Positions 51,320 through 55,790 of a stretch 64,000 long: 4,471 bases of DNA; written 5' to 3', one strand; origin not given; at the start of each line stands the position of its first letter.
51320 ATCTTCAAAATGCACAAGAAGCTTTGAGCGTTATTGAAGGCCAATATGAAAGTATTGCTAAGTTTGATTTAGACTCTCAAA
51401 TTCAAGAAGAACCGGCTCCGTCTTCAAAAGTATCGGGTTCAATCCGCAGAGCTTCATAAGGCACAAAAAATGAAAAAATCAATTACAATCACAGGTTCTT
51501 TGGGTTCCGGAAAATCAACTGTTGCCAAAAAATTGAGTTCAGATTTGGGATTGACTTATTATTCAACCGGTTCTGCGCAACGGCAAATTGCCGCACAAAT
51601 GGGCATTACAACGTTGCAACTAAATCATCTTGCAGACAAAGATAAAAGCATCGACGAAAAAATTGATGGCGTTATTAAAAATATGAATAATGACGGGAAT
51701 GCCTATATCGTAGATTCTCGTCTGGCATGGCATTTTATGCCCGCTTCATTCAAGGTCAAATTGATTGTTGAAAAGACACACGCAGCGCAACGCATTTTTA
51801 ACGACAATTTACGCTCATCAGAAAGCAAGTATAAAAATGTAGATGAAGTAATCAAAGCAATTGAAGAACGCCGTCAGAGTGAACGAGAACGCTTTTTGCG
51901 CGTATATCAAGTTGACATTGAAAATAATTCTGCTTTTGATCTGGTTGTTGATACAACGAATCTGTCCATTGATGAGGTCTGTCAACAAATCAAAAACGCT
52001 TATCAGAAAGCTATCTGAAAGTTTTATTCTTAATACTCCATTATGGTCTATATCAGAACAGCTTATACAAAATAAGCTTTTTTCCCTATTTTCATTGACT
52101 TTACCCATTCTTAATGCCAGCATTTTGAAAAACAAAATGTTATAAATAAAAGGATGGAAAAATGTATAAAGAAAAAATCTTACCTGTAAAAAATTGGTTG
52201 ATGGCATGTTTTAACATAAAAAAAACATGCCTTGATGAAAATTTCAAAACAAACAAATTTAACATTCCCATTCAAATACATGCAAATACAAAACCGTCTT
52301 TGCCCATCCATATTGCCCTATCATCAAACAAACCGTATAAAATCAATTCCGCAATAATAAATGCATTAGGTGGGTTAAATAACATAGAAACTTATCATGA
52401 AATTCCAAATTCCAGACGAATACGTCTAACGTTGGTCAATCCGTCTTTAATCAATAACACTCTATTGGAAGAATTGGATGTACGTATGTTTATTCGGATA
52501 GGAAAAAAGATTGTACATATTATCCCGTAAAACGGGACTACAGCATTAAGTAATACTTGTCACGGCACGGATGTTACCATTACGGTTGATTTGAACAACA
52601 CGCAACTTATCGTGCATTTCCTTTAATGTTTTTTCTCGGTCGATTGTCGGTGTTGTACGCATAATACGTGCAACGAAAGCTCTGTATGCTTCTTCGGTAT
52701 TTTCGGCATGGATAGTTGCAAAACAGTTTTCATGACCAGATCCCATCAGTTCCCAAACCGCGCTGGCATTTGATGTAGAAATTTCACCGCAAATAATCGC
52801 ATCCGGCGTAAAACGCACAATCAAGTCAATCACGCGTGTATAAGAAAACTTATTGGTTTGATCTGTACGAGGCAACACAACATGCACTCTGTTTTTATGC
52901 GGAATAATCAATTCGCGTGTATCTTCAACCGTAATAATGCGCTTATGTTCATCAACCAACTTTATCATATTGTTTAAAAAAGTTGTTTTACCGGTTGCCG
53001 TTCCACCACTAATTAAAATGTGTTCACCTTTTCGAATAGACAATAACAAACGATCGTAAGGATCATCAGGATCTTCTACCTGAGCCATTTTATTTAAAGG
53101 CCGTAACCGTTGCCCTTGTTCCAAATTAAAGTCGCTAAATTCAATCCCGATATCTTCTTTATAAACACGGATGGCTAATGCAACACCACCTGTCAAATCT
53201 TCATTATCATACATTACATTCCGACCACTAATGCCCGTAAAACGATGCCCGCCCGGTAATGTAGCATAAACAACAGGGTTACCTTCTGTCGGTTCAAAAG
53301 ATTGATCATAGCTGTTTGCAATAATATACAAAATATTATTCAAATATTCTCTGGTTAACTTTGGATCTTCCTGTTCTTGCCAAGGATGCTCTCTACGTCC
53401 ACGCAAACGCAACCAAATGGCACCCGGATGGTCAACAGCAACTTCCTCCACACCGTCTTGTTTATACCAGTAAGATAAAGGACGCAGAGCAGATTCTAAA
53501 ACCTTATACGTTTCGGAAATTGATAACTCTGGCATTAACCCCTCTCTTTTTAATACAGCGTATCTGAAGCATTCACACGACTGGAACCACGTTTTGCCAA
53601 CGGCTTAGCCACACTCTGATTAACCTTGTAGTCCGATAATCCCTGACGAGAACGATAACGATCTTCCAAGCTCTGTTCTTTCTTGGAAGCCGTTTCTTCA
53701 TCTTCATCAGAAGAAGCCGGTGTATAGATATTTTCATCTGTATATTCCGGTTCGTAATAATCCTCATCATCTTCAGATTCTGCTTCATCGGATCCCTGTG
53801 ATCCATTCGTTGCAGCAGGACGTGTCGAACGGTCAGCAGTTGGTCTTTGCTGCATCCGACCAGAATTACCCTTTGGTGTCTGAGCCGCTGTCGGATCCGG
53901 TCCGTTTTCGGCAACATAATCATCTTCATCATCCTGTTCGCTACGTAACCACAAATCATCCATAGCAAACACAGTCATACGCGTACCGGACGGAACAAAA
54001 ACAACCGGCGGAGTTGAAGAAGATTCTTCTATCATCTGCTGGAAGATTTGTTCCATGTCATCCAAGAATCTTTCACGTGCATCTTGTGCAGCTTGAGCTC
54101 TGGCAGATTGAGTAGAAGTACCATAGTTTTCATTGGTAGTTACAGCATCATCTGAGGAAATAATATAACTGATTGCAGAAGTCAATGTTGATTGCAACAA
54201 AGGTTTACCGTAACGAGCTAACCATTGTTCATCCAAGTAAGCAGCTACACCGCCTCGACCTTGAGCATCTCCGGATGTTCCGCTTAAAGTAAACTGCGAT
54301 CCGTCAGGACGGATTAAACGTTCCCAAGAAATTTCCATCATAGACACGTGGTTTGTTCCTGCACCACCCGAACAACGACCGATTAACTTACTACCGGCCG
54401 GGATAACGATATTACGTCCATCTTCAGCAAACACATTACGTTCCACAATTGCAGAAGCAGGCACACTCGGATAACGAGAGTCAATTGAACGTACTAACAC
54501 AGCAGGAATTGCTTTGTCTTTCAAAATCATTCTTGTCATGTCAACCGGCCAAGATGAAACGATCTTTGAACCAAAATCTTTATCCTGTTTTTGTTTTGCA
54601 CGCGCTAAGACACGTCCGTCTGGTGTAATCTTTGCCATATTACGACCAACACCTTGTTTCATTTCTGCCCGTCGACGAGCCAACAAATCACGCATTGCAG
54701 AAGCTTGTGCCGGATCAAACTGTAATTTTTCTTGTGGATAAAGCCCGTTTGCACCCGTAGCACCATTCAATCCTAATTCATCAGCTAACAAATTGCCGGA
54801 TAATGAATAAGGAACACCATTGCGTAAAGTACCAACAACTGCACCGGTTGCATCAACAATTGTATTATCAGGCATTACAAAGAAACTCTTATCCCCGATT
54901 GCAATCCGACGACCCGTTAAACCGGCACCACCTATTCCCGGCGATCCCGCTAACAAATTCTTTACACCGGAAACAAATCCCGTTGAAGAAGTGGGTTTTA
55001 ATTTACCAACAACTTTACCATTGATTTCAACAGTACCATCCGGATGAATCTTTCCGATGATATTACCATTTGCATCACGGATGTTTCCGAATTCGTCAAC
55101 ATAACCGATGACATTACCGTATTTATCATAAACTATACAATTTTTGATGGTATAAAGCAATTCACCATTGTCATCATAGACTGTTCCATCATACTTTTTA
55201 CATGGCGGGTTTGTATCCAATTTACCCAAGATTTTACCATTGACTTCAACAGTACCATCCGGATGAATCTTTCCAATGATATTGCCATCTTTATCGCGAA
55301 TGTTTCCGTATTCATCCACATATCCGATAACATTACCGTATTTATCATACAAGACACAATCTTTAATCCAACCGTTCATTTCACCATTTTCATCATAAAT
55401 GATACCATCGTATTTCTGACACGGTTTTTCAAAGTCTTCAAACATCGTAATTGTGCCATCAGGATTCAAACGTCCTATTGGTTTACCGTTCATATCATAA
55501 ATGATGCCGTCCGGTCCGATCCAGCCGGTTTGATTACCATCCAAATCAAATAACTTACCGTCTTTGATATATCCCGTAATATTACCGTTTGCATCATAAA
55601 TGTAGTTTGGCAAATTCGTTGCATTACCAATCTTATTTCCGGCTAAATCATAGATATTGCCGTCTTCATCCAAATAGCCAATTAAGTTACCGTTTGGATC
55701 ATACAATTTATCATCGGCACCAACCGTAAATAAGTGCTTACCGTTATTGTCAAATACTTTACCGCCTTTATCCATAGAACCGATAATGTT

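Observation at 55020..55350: Near-identical about 215-bp direct duplication (Cys-containing 70-aa block) inside the virB10 repeat region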

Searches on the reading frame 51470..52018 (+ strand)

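Call 6: search_protein_families(library=pfam, proteins=[window:51470-52018:+], max_evalue=0.01)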
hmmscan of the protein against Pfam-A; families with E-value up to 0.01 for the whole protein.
window:51470-52018:+ (182 aa): 9 families
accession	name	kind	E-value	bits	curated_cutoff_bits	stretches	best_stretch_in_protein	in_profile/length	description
PF13189.12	Cytidylate_kin2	-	1.9e-15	57.9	28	1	5-163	2-175/176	Cytidylate kinase-like family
PF02224.24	Cytidylate_kin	-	8.8e-13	48.9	26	2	5-54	1-53/211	Cytidylate kinase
PF13238.12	AAA_18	-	1.3e-11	45.5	29.4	1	5-120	1-119/128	AAA domain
PF13207.12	AAA_17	-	3.7e-10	40.6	27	1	9-86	2-81/136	AAA domain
PF07931.18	CPT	-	0.00056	20.2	22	1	5-179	4-172/172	Chloramphenicol phosphotransferase-like protein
PF13671.12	AAA_33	-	0.0014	19.4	27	0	7-82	4-76/143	AAA domain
PF00406.28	ADK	-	0.0021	18.7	26.8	0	8-69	2-64/151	Adenylate kinase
PF01712.25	dNK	-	0.0081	16.4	27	0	5-32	1-28/203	Deoxynucleoside kinase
PF13521.12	AAA_28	-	0.0084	16.8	27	0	5-53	2-49/164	AAA domain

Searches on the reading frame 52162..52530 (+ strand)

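Call 6: search_protein_families(library=pfam, proteins=[window:52162-52530:+], max_evalue=0.01)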
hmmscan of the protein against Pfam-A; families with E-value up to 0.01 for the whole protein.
window:52162-52530:+ (122 aa): 1 family
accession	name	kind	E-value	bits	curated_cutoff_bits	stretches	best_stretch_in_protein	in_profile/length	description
PF00367.25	PTS_EIIB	-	0.0015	18.4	27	0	64-77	2-15/34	phosphotransferase system, EIIB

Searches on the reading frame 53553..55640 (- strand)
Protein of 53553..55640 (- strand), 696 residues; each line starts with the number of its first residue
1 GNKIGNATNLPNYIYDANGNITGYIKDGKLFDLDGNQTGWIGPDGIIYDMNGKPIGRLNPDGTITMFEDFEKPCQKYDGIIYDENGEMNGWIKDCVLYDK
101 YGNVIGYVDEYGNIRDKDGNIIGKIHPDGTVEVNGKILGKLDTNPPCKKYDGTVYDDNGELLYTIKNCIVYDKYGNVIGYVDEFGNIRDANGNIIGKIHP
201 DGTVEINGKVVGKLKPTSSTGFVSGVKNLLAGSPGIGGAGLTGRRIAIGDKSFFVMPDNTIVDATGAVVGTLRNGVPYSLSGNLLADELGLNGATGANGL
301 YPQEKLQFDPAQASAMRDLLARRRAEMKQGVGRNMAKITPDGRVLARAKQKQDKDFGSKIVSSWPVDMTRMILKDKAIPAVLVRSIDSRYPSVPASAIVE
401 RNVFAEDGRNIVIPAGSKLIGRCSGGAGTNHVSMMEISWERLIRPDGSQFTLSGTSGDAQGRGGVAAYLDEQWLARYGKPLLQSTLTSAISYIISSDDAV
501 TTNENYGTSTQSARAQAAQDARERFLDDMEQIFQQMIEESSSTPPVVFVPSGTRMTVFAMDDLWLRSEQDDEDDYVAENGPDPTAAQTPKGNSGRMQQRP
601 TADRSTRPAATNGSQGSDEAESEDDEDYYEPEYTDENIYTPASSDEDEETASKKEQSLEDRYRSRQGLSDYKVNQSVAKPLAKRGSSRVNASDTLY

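Call 10: find_related_loci(query=window:53553-55640:-, collection=genome_contigs, flank=10000)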
Query window:53553-55640:- (696 aa) in genome_contigs; peptide patterns used: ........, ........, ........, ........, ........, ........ (x = any residue, [..] = any of these).
77 stretches matched a pattern; 2 encode a relative of the query (tblastn E <= 1e-3); 2 distinct loci.
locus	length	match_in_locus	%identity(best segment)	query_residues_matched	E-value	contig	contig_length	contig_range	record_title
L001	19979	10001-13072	67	1-696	0e+0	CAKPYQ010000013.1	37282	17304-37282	MAG: uncultured Alphaproteobacteria bacterium isolate REFINED_METABAT215_TOP10_CONTIGS_1500_ASSEMBLY_K77_MERGED__Hadza_M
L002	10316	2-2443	59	1-696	0e+0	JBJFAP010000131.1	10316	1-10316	MAG: Alphaproteobacteria bacterium isolate LOHA09_bin.005 NODE_3728_length_10316_cov_4.771952, whole genome shotgun sequ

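Call 15: find_homologous_proteins(query=window:53553-55640:-, max_evalue=1e-20)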
Query window:53553-55640:- (696 aa): 104 proteins with E <= 1e-20 among 8000 candidates.
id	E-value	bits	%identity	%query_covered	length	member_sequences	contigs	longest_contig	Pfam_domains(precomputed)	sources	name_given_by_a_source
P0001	1.8e-253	861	62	98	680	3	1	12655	PF21784.4,PF05593.20,PF12396.15,PF21785.4,PF03743.20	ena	-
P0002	1.2e-224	766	62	86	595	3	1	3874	PF21784.4,PF12396.15,PF21785.4,PF03743.20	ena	-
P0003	6.7e-211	720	62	82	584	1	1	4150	PF21784.4,PF12396.15,PF21785.4,PF03743.20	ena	-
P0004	1.6e-175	603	59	71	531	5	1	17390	PF03743.20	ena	-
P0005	2.8e-148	513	56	63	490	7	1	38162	PF03743.20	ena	-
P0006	2.1e-135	471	47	84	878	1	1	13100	PF12396.15,PF03743.20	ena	-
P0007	8.7e-135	469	43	83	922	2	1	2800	PF12396.15,PF21785.4,PF03743.20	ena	-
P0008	2.3e-134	467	45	91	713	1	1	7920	PF21784.4,PF05593.20,PF12396.15,PF21785.4,PF03743.20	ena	-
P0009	1.9e-112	395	37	81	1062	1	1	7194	PF21784.4,PF05593.20,PF12396.15,PF21785.4,PF03743.20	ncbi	ncbi:MAG: 5-fold beta-flower protein, partial [Alphaproteobacteria bacterium]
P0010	1.6e-111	392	43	78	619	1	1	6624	PF03743.20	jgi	-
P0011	3.3e-111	391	65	41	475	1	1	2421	PF03743.20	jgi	-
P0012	7.0e-107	376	37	80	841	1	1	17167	PF21784.4,PF12396.15,PF21785.4,PF03743.20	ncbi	ncbi:MAG: TrbI/VirB10 family protein, partial [Alphaproteobacteria bacterium]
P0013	2.0e-102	362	38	78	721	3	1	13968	PF21784.4,PF05593.20,PF12396.15,PF21785.4,PF03743.20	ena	-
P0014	4.3e-100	354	37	82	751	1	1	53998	PF21784.4,PF05593.20,PF12396.15,PF21785.4,PF03743.20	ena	-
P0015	7.7e-100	353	36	82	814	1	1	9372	PF21784.4,PF05593.20,PF12396.15,PF21785.4,PF03743.20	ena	-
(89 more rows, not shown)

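Call 24: find_encoding_contigs(protein=P0001, flank=10000, max_places=4)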
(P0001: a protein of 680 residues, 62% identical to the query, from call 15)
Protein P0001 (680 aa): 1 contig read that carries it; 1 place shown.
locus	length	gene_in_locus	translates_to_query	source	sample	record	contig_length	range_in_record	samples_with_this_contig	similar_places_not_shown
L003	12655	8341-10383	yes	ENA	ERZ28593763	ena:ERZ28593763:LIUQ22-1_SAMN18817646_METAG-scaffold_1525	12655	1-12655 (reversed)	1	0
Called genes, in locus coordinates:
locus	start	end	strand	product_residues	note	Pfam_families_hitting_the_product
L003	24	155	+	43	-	-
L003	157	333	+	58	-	-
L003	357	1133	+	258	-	PF04335:VirB8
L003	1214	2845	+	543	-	PF03524:CagX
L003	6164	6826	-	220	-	-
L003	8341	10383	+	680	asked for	PF12396:DUF3659 (weak), PF21785:Bflower_2, PF12396:DUF3659 (weak), PF21784:Bflower (weak), PF21785:Bflower_2, PF12396:DUF3659 (weak), PF21784:Bflower, PF03743:TrbI, +1 more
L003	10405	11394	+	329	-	PF00437:T2SSE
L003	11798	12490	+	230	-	-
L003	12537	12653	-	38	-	?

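Call 25: find_encoding_contigs(protein=P0003, flank=10000, max_places=4)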
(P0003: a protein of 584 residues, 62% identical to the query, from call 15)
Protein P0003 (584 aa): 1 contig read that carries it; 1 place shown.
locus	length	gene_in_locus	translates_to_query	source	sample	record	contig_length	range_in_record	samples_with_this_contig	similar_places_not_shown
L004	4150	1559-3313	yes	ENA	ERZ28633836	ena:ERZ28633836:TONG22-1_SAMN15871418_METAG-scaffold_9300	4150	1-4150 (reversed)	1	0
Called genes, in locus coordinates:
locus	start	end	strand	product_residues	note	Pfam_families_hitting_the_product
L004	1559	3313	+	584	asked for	PF12396:DUF3659 (faint), PF21785:Bflower_2 (weak), PF21784:Bflower (weak), PF03743:TrbI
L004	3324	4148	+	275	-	?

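Call 59: find_encoding_contigs(protein=P0002, flank=10000, max_places=6)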
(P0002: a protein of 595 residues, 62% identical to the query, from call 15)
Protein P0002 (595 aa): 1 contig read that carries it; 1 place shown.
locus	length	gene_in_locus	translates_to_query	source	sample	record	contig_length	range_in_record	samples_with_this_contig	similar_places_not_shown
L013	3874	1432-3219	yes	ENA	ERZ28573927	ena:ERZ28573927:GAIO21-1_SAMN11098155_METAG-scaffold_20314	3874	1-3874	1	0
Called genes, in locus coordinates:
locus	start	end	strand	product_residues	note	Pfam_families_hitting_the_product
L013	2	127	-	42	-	?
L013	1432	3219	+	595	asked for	PF21785:Bflower_2, PF21784:Bflower (weak), PF12396:DUF3659 (weak), PF03743:TrbI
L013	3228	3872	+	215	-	?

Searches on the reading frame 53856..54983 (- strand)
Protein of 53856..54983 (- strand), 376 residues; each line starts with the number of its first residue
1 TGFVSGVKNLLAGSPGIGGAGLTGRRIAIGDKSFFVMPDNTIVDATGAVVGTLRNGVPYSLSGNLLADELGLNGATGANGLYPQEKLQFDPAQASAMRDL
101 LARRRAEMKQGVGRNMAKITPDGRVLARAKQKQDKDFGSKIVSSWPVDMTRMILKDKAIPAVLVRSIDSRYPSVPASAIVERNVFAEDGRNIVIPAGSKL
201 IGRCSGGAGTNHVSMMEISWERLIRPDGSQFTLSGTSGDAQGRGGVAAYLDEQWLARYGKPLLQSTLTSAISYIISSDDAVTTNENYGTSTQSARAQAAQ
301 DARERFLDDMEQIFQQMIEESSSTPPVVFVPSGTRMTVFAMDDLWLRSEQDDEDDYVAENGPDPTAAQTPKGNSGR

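Call 37: find_related_loci(query=A2, collection=metagenome_contigs, flank=10000)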
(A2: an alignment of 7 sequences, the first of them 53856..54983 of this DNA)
Query A2 (376 aa) in metagenome_contigs; peptide patterns used: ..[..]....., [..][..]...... (x = any residue, [..] = any of these).
155 stretches matched a pattern; 8 encode a relative of the query (tblastn E <= 1e-3); 8 distinct loci.
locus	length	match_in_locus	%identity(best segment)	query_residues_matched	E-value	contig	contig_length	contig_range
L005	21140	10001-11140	78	2-376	0e+0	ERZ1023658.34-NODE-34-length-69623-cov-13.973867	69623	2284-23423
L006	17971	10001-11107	62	3-375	7e-147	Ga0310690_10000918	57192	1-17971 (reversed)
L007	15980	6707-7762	49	6-363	7e-103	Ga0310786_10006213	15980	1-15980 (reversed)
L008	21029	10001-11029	49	27-373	5e-104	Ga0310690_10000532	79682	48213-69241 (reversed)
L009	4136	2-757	53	100-348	2e-86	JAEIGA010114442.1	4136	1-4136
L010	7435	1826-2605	46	101-352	1e-69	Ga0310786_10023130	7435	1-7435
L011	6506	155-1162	40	16-352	1e-67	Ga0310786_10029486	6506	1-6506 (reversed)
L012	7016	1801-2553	48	121-370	1e-65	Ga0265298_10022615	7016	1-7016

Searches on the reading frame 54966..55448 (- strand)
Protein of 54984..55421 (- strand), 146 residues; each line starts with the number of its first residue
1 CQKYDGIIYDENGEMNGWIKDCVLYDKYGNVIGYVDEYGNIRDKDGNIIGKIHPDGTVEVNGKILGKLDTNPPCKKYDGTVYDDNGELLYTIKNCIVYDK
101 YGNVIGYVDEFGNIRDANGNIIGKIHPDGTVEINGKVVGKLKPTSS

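Call 19: search_protein_families(library=pfam, proteins=[window:54984-55421:-], max_evalue=0.1)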
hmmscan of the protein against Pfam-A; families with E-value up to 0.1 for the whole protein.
window:54984-55421:- (146 aa): 12 families
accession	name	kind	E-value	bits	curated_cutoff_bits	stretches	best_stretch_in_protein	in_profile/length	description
PF21785.3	Bflower_2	-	3e-17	62.9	38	2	78-132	33-86/112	5-fold beta-flower protein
PF21784.3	Bflower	-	1.1e-14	55.3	25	2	24-94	3-65/116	4-fold beta flower protein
PF12396.14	DUF3659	-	2.4e-09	37.3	24.8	2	5-54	11-57/61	Protein of unknown function (DUF3659)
PF17599.7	DUF5495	-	7.1e-05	23.4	27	1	85-119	29-64/87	Family of unknown function (DUF5495)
PF12645.13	HTH_16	-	0.00012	22.6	22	0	92-110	27-47/65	Helix-turn-helix domain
PF07202.18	Tcp10_C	-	0.00054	20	36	0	52-59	8-15/35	T-complex protein 10 C-terminus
PF04519.19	Bactofilin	-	0.0006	20.5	27.9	0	118-142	6-30/98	Polymer-forming cytoskeletal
PF05593.20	RHS_repeat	-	0.0014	19.4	22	0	98-131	1-38/38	RHS Repeat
PF15072.12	HROB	-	0.0026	18.1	30.8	0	6-32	23-48/85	Homologous recombination OB-fold protein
PF22820.2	TcaA_3rd_4th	-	0.044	14.2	27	0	126-141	11-26/73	TcaA protein 3rd/4th domain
PF18815.6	AFP_2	-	0.046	14.3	25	0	103-123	27-47/52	Bacterial antifreeze protein repeat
PF08469.15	NPHI_C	-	0.089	13.2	22.3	0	33-63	113-143/148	Nucleoside triphosphatase I C-terminal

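Call 40: predict_structure(alignment_id=A1)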
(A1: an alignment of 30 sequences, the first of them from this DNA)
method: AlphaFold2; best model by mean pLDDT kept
length: 161 residues; sequences in the alignment: 30
mean_pLDDT: 91.8   pTM: 0.76
mean pLDDT of the five models: 91.8, 91.2, 90.9, 90.8, 90.7
residues with pLDDT >= 90: 135; 70-90: 13; 50-70: 10; < 50: 3
segments of 3 or more residues with pLDDT < 50: none
pLDDT, mean of each block of 10 residues (from residue 1): 70 94 93 94 97 98 97 96 93 97 95 94 93 97 97 68 41
secondary structure, 60 per line:
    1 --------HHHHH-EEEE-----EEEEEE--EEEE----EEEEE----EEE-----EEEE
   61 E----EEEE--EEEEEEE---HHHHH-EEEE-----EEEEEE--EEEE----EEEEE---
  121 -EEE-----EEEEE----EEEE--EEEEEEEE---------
elements in order: H9-13 E15-18 E24-29 E32-35 E40-44 E49-51 E57-61 E66-69 E72-78 H82-86 E88-91 E97-102 E105-108 E113-117 E122-124 E130-134 E139-142 E145-152

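Call 45: fold_search(model_id=the predicted structure, library=pdb)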
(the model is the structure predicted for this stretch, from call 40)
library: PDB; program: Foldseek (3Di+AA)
matches with E <= 10: 477; with E <= 0.001: 2
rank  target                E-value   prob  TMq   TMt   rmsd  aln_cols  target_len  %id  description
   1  8qja_D                5.6e-04  0.20  0.12  0.04  15.4       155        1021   19  T6SS-linked Rhs repeat protein - Advenella mimigardefordensis VgrG-Rhs core (released 2024-09-25)
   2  8qja_A                6.0e-04  0.21  0.12  0.04  15.1       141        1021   20  T6SS-linked Rhs repeat protein - Advenella mimigardefordensis VgrG-Rhs core (released 2024-09-25)
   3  8qja_C                1.4e-03  0.18  0.12  0.04  15.3       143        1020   20  T6SS-linked Rhs repeat protein - Advenella mimigardefordensis VgrG-Rhs core (released 2024-09-25)
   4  7q97_A                2.0e-03  0.11  0.12  0.03  19.1       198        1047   18  Structure of the bacterial type VI secretion system effector RhsA. (released 2021-12-22)
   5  6r5y_A                2.2e-03  0.25  0.17  0.16  14.2       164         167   16  8-bladed beta-propeller formed by two 4-bladed fragments (released 2019-11-13)
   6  9ifo_A                4.0e-03  0.14  0.12  0.03  15.5       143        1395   20  Structure of Teneurin-Like Protein (TLP) (released 2026-03-11)
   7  8cp6_B                4.6e-03  0.13  0.13  0.03  16.8       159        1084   16  Type six secretion system exported effector 5 (Tse5) (released 2023-12-06)
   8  2bf6                  6.9e-03  0.85  0.21  0.09   9.2        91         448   16  Atomic Resolution Structure of the bacterial sialidase NanI from Clostridium perfringens in complex with alpha-Sialic Ac (released 2006-03-09)
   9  7pq5                  7.4e-03  0.12  0.14  0.04  17.6       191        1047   14  Photorhabdus laumondii T6SS-associated Rhs protein carrying the Tre23 toxin domain (released 2021-12-01)
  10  5tsp_A                7.9e-03  0.47  0.21  0.09  13.3       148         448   14  Crystal structure of the catalytic domain of Clostridium perfringens neuraminidase (NanI) in complex with a CHES (released 2017-03-29)
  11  6r60_B                7.9e-03  0.18  0.17  0.17  14.2       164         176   17  asymmetric antiparallel assembly of two 5-bladed beta-propeller fragments (released 2019-11-13)
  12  8u5o                  8.5e-03  0.23  0.21  0.09  18.9       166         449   16  The structure of the catalytic domain of NanI sialdase in complex with Neu5Gc (released 2024-09-04)
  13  8u2a                  9.1e-03  0.23  0.21  0.09  19.1       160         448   16  Crystal structure of NanI in complex with Neu5,9Ac (released 2024-09-04)
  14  5kis_B                9.7e-03  0.14  0.16  0.06  17.5       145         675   14  YenB/RHS2 complex (released 2017-08-09)
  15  6fay                  1.4e-02  0.14  0.16  0.03  13.6       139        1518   16  Teneurin3 monomer (released 2018-03-28)
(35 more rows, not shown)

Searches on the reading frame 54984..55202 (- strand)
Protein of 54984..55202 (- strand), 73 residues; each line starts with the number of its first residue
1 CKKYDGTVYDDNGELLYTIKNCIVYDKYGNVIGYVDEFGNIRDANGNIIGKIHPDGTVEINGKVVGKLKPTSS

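Call 19: search_protein_families(library=pfam, proteins=[window:54984-55202:-], max_evalue=0.1)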
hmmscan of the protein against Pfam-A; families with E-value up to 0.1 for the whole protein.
window:54984-55202:- (73 aa): 6 families
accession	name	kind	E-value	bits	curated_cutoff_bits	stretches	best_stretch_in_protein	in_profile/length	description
PF21785.3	Bflower_2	-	2.8e-09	37.3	38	1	5-59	33-86/112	5-fold beta-flower protein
PF12396.14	DUF3659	-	3.3e-06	27.3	24.8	1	35-53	38-56/61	Protein of unknown function (DUF3659)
PF21784.3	Bflower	-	3.8e-06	27.7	25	1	24-69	3-48/116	4-fold beta flower protein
PF05593.20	RHS_repeat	-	0.0031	18.3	22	1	25-58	1-38/38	RHS Repeat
PF17599.7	DUF5495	-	0.015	16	27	1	12-46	29-64/87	Family of unknown function (DUF5495)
PF12645.13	HTH_16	-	0.026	15.1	22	0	19-37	27-47/65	Helix-turn-helix domain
